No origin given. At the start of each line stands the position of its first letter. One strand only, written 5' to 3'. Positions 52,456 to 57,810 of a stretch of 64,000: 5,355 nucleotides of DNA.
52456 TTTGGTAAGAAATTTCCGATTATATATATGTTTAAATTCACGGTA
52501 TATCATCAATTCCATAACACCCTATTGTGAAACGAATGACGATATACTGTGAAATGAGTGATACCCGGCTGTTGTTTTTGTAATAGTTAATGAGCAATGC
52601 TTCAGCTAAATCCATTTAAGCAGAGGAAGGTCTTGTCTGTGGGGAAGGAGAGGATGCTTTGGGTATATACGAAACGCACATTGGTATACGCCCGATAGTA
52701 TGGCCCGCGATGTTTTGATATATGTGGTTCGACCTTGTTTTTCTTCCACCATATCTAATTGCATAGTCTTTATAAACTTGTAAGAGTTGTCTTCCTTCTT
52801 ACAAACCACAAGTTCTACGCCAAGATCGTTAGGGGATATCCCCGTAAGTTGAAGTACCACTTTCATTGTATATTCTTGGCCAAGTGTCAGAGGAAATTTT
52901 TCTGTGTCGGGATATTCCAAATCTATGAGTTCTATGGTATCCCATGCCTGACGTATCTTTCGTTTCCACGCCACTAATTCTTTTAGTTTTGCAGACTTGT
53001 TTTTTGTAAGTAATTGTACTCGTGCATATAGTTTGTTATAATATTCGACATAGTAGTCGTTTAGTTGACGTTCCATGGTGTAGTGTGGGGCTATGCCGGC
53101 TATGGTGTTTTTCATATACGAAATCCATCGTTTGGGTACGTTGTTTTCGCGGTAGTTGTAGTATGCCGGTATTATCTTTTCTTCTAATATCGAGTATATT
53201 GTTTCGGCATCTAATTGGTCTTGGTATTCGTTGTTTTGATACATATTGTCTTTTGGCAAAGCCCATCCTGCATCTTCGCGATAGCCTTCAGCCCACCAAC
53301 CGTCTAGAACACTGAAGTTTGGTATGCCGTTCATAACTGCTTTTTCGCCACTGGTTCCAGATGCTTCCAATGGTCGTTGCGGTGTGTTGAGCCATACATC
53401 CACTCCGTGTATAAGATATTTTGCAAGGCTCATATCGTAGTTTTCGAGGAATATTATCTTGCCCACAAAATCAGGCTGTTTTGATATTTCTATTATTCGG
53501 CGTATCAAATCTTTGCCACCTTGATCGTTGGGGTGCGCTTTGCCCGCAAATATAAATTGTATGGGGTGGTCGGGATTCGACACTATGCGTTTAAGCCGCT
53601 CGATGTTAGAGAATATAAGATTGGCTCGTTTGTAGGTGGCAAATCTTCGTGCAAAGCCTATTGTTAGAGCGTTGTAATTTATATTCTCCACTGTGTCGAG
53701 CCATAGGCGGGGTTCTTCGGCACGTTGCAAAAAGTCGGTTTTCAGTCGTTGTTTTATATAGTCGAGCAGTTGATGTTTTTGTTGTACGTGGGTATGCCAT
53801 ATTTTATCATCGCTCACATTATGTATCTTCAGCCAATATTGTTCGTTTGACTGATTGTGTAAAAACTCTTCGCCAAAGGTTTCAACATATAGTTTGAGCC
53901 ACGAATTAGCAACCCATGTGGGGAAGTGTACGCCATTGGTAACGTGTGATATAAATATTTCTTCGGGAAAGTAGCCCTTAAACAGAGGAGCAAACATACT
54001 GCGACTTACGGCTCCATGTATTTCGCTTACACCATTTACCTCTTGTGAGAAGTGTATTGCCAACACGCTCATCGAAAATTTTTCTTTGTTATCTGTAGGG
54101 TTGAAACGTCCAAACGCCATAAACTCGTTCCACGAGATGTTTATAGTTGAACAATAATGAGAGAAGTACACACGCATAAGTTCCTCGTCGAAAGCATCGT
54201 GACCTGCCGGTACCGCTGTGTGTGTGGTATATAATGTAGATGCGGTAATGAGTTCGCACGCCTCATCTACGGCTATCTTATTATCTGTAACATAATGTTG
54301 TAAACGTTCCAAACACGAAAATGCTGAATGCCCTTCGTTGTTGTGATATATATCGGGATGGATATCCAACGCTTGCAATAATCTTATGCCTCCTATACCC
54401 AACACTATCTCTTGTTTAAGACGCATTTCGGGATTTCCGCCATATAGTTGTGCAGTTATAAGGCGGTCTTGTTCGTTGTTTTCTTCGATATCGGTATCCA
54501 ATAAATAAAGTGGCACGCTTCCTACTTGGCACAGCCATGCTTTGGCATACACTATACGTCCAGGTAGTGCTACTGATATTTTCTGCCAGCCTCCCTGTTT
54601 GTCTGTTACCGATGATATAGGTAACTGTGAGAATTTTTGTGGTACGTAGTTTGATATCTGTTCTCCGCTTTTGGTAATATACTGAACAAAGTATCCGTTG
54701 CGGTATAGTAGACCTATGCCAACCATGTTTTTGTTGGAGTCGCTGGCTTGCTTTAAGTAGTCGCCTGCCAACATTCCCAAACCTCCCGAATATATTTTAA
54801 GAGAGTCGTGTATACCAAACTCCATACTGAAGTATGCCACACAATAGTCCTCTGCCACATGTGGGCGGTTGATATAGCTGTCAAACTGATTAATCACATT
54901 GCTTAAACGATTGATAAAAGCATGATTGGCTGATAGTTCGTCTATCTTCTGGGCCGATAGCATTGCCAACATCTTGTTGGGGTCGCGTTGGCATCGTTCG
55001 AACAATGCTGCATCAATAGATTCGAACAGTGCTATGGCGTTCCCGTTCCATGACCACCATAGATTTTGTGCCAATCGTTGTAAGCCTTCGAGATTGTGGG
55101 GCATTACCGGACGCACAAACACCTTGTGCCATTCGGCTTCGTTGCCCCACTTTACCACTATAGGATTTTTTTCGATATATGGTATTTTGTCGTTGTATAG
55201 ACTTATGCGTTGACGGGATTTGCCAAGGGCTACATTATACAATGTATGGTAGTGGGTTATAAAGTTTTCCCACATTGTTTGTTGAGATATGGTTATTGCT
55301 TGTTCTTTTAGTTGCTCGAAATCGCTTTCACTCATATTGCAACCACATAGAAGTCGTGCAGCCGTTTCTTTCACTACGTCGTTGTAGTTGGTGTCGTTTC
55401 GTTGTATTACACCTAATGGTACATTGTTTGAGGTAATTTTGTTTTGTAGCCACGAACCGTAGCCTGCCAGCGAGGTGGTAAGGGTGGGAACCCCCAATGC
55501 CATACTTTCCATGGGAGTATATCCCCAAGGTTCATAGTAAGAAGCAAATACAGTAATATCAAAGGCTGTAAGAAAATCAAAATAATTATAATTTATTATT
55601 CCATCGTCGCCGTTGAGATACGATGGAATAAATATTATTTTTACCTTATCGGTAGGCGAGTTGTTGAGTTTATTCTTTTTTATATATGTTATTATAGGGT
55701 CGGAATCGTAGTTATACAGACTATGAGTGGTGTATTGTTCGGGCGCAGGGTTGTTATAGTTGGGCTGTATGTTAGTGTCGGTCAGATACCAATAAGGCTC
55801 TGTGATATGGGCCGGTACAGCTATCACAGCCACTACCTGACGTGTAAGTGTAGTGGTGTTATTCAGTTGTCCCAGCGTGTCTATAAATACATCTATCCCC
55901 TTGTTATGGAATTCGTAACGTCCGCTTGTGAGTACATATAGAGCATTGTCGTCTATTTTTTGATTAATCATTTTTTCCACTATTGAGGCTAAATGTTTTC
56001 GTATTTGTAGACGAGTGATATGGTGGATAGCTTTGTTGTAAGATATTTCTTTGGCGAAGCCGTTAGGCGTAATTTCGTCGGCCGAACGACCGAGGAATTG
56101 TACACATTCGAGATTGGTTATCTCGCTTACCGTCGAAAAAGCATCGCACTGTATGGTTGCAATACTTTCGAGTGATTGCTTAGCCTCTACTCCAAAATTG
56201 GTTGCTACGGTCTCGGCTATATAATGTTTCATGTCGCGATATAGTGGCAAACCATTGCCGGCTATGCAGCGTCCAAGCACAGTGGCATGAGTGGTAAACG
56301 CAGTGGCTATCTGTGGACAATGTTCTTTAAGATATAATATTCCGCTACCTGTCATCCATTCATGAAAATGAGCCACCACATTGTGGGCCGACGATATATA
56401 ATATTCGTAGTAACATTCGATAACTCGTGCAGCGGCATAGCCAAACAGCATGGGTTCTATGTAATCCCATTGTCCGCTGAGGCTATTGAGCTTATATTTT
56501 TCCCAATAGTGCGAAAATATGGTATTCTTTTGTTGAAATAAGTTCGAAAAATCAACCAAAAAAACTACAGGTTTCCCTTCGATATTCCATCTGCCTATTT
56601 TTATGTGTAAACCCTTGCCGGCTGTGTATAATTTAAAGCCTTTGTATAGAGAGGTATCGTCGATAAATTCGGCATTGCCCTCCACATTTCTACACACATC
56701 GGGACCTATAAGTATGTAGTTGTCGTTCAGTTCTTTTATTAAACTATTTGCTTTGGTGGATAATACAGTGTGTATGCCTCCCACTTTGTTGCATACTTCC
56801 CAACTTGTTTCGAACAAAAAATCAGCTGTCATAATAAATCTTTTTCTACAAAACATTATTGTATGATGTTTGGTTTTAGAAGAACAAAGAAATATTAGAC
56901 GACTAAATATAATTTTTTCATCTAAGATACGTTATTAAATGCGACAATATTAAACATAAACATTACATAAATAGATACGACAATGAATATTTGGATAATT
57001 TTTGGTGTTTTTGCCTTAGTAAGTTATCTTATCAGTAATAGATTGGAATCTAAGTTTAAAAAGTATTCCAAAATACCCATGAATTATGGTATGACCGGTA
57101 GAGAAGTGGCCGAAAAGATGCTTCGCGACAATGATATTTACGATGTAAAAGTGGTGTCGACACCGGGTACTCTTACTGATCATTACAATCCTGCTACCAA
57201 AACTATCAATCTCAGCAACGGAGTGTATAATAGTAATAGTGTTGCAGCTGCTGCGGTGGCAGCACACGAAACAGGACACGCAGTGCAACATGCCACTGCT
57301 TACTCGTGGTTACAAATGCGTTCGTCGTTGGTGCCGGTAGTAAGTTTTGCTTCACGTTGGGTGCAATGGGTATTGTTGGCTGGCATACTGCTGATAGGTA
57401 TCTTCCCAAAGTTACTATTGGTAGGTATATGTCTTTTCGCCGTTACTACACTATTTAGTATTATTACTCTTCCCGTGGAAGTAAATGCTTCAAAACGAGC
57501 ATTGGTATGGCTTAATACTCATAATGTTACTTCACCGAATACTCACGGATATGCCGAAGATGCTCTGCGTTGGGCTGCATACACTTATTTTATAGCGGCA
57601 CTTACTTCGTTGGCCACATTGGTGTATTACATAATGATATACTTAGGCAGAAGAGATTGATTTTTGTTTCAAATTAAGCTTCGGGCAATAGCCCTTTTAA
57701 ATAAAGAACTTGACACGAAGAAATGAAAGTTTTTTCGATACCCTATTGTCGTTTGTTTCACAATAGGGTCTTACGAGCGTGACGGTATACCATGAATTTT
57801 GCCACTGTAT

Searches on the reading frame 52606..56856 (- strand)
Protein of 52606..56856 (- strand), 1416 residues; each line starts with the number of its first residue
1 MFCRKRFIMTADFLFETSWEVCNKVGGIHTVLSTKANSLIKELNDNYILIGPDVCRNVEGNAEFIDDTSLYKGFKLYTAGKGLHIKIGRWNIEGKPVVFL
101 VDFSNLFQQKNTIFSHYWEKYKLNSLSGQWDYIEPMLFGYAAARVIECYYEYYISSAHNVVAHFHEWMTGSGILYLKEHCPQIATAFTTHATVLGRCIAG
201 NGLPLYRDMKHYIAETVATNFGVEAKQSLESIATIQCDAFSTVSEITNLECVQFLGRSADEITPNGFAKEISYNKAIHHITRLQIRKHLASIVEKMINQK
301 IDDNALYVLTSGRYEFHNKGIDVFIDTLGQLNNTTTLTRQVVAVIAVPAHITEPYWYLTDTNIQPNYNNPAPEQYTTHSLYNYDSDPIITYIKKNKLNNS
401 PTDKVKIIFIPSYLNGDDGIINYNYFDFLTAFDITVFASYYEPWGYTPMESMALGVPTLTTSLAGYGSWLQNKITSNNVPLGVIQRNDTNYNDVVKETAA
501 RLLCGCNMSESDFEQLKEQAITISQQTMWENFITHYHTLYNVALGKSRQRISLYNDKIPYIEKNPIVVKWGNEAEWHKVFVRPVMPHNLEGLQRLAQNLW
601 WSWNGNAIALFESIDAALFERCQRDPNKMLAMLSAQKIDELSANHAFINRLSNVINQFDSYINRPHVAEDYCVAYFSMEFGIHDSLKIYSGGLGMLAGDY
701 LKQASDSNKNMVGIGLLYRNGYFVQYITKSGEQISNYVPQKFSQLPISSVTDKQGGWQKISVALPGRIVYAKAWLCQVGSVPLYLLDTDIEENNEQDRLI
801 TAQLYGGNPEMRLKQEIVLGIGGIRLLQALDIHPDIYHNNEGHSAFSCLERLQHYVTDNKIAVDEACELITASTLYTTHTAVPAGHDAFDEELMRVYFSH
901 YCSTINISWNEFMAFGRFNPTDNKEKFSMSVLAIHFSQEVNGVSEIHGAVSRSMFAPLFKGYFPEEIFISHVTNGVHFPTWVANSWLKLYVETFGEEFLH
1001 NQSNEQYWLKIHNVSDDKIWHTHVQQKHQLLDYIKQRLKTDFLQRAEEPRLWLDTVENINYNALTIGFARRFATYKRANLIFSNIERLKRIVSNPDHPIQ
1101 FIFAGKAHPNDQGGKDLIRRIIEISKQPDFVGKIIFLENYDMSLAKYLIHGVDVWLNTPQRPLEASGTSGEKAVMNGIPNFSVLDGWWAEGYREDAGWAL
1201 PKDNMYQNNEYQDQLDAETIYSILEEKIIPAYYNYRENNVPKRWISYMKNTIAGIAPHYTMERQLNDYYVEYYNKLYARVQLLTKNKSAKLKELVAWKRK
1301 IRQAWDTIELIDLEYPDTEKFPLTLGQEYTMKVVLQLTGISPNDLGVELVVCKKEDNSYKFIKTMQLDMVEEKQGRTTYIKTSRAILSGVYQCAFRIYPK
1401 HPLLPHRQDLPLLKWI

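Call 14: search_protein_families(library=pfam, proteins=[window:52606-56856:-])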
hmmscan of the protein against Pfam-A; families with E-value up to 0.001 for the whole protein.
window:52606-56856:- (1416 aa): 7 families
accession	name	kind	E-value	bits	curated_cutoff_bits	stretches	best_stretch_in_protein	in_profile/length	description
PF05693.19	Glycogen_syn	-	1.9e-91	308.1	27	2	16-350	1-341/639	Glycogen synthase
PF00343.26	Phosphorylase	-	1.4e-33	116.6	27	1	838-1186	221-579/713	Carbohydrate phosphorylase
PF11897.13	DUF3417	-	6.6e-31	107.4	25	1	585-686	1-109/109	Protein of unknown function (DUF3417)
PF00534.26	Glycos_transf_1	-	2.8e-10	40.4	26.4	1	428-468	89-129/172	Glycosyl transferases group 1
PF08323.17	Glyco_transf_5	-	4.3e-09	36.9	22.7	1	18-250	6-223/239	Starch synthase catalytic domain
PF13692.12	Glyco_trans_1_4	-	9.7e-08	32.8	27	1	427-472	72-117/142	Glycosyl transferases group 1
PF20706.3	GT4-conflict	-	7.3e-05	22.3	26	0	430-531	280-380/385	Family 4 Glycosyltransferase in conflict systems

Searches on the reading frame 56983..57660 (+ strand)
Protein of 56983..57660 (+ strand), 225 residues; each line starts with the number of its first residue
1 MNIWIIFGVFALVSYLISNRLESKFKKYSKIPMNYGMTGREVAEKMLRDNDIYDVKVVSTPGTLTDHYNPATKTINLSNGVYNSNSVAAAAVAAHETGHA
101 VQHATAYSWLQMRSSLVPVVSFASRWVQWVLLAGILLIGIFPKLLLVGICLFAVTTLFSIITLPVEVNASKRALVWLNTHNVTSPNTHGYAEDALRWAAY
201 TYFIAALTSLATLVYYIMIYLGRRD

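Call 14: search_protein_families(library=pfam, proteins=[window:56983-57660:+])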
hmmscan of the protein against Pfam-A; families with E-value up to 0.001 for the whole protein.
window:56983-57660:+ (225 aa): 1 family
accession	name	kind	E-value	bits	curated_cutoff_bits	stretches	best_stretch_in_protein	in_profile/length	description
PF04298.18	Zn_peptidase_2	-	9.9e-85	283.9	27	1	4-220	2-217/218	Putative neutral zinc metallopeptidase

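Call 70: find_homologous_proteins(query=window:56983-57660:+, max_evalue=1e-60)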
Query window:56983-57660:+ (225 aa): 7969 proteins with E <= 1e-60 among 8000 candidates; the best 120 are listed.
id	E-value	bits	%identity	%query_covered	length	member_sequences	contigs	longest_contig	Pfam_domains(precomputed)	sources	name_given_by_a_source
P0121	2.2e-143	493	100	100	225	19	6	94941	PF04298.19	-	-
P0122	5.7e-142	488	99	100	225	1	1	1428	PF04298.19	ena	-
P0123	6.3e-142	488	99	100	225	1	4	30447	PF04298.19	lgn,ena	-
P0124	1.4e-140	484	98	100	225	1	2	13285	PF04298.19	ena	-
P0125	5.5e-140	482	98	100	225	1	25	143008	PF04298.19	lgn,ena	-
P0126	4.6e-139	479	98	100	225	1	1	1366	PF04298.19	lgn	-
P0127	8.1e-139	478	97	100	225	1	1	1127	PF04298.19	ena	-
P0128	5.9e-137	472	94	100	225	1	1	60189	PF04298.19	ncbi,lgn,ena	-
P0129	6.8e-137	472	94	100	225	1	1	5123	PF04298.19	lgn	-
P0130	3.4e-132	456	91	100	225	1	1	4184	PF04298.19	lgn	-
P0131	1.2e-131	455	91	100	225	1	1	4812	PF04298.19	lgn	-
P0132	1.2e-131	455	92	100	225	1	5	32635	PF04298.19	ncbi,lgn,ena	-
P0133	2.0e-131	454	91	100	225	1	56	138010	PF04298.19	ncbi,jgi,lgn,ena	jgi:Zn-dependent membrane protease YugP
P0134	2.9e-131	453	90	100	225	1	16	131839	PF04298.19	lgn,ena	-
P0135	3.9e-131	453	90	100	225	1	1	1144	PF04298.19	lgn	-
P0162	4.1e-124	430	86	100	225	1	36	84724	PF04298.19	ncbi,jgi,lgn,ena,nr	ncbi:MAG: zinc metallopeptidase [Bacteroidales bacterium]|nr:zinc metallopeptidase [Bacteroidales ba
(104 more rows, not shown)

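Call 71: find_encoding_contigs(protein=P0128, flank=10000, max_places=1)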
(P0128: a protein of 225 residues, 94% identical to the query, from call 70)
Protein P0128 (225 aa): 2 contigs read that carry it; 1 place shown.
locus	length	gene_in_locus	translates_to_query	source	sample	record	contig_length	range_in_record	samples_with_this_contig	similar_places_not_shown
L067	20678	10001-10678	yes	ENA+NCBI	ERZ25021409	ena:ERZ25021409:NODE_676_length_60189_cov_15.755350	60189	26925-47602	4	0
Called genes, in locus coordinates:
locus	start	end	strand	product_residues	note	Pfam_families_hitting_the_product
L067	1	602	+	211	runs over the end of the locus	-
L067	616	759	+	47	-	-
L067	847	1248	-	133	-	-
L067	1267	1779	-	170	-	-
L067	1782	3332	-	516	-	-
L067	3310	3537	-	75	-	-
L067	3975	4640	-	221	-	-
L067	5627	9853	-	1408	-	PF05693:Glycogen_syn, PF08323:Glyco_transf_5, PF13692:Glyco_trans_1_4 (faint), PF05693:Glycogen_syn, PF00534:Glycos_transf_1 (weak), PF11897:DUF3417, PF00343:Phosphorylase, PF28476:GlgP_C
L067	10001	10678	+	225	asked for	PF04298:Zn_peptidase_2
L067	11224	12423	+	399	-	PF09594:GT87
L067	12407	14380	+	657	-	PF00884:Sulfatase, PF01663:Phosphodiest (faint)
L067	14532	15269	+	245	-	PF12679:ABC2_membrane_2, PF12730:ABC2_membrane_4 (weak), PF12698:ABC2_membrane_3, PF13346:ABC2_membrane_5 (weak)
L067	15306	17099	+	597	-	PF23357:DUF7088, PF09822:ABC_transp_aux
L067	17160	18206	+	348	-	PF14238:DUF4340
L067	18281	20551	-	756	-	PF01262:AlaDh_PNT_C (faint), PF13241:NAD_binding_7 (faint), PF10418:DHODB_Fe-S_bind, PF14691:Fer4_20, PF07992:Pyr_redox_2, PF12831:FAD_oxidored (faint), PF13738:Pyr_redox_3 (weak), PF00070:Pyr_redox, +1 more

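Call 72: find_encoding_contigs(protein=P0133, flank=10000, max_places=2)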
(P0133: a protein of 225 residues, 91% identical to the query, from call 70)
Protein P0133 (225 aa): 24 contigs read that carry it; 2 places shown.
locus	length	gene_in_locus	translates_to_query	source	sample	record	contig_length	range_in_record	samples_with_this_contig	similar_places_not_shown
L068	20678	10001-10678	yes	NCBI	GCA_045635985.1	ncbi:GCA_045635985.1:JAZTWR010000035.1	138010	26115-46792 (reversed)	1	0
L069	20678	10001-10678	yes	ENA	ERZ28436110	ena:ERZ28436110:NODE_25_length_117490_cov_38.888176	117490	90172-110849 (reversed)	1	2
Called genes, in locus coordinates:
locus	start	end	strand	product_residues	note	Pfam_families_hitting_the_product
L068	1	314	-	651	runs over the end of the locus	PF16347:SGSH_C (faint), PF00884:Sulfatase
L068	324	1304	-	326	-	PF25594:GldB_lipo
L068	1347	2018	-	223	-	-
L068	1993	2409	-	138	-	PF13279:4HBT_2, PF03061:4HBT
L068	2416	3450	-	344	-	PF04613:LpxD, PF25084:LbH_EIF2B, PF25087:GMPPB_C, PF14602:Hexapep_2 (faint), PF00132:Hexapep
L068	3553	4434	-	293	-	PF12836:HHH_3 (weak), PF21687:T2SSK_1st (faint), PF12836:HHH_3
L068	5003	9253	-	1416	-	PF05693:Glycogen_syn, PF08323:Glyco_transf_5, PF05693:Glycogen_syn, PF00534:Glycos_transf_1 (weak), PF13692:Glyco_trans_1_4 (weak), PF11897:DUF3417, PF00343:Phosphorylase, PF28476:GlgP_C, +1 more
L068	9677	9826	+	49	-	-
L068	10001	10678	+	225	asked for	PF04298:Zn_peptidase_2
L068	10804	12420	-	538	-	PF13205:Big_5, PF13620:CarboxypepD_reg (faint), PF22904:NOMO1-like_2nd (faint), PF09912:DUF2141 (faint), PF17210:SdrD_B (faint)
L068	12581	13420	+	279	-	-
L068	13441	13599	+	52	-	-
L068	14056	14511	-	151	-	PF02580:Tyr_Deacylase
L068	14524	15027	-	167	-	PF00186:DHFR_1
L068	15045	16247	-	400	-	PF01926:MMR_HSR1, PF18128:HydF_dimer, PF18133:HydF_tetramer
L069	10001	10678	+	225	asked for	PF04298:Zn_peptidase_2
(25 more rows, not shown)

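Call 73: find_encoding_contigs(protein=P0162, flank=10000, max_places=2)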
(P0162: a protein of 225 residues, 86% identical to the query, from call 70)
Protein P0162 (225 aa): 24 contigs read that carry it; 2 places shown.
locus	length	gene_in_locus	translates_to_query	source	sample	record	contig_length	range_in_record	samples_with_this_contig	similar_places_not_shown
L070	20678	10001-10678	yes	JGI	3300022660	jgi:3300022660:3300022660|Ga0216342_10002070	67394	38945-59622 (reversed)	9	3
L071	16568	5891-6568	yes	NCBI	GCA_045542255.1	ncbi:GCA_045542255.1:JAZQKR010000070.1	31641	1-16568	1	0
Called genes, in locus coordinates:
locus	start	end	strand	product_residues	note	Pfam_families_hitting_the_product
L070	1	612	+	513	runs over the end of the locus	PF00149:Metallophos, PF09587:PGA_cap (weak), PF02872:5_nucleotid_C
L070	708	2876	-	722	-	PF13306:LRR_5, PF13855:LRR_8 (faint), PF13306:LRR_5, PF18998:Flg_new_2, PF18962:Por_Secre_tail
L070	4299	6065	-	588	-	PF03577:Peptidase_C69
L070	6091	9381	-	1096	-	PF07517:SecA_DEAD, PF00270:DEAD (faint), PF01043:SecA_PP_bind, PF00271:Helicase_C (faint), PF21090:P-loop_SecA, PF07516:SecA_SW, PF02810:SEC-C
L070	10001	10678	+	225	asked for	PF04298:Zn_peptidase_2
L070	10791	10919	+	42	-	-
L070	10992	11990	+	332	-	PF09594:GT87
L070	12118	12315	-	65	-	-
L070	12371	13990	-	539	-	PF13205:Big_5, PF23193:NOMO_3rd (faint), PF09912:DUF2141 (faint)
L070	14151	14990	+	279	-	-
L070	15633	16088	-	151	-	PF02580:Tyr_Deacylase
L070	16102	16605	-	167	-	PF00186:DHFR_1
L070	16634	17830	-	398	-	PF00350:Dynamin_N (faint), PF01926:MMR_HSR1, PF02421:FeoB_N (faint), PF18128:HydF_dimer, PF18133:HydF_tetramer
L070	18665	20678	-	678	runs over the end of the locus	-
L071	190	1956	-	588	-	PF03577:Peptidase_C69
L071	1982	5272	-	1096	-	PF07517:SecA_DEAD, PF00270:DEAD (faint), PF01043:SecA_PP_bind, PF00271:Helicase_C (faint), PF21090:P-loop_SecA, PF07516:SecA_SW, PF02810:SEC-C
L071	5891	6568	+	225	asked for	PF04298:Zn_peptidase_2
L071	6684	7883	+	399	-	PF09594:GT87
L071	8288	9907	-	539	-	PF13205:Big_5, PF23193:NOMO_3rd (faint), PF09912:DUF2141 (faint)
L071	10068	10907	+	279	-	-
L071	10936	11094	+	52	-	-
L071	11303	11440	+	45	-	-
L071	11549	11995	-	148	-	PF02580:Tyr_Deacylase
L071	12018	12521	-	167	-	PF00186:DHFR_1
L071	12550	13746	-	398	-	PF00350:Dynamin_N (faint), PF01926:MMR_HSR1, PF18128:HydF_dimer, PF18133:HydF_tetramer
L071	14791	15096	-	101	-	PF11950:DUF3467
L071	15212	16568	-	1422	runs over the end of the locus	PF04997:RNA_pol_Rpb1_1, PF00623:RNA_pol_Rpb1_2, PF04983:RNA_pol_Rpb1_3, PF05000:RNA_pol_Rpb1_4, PF04998:RNA_pol_Rpb1_5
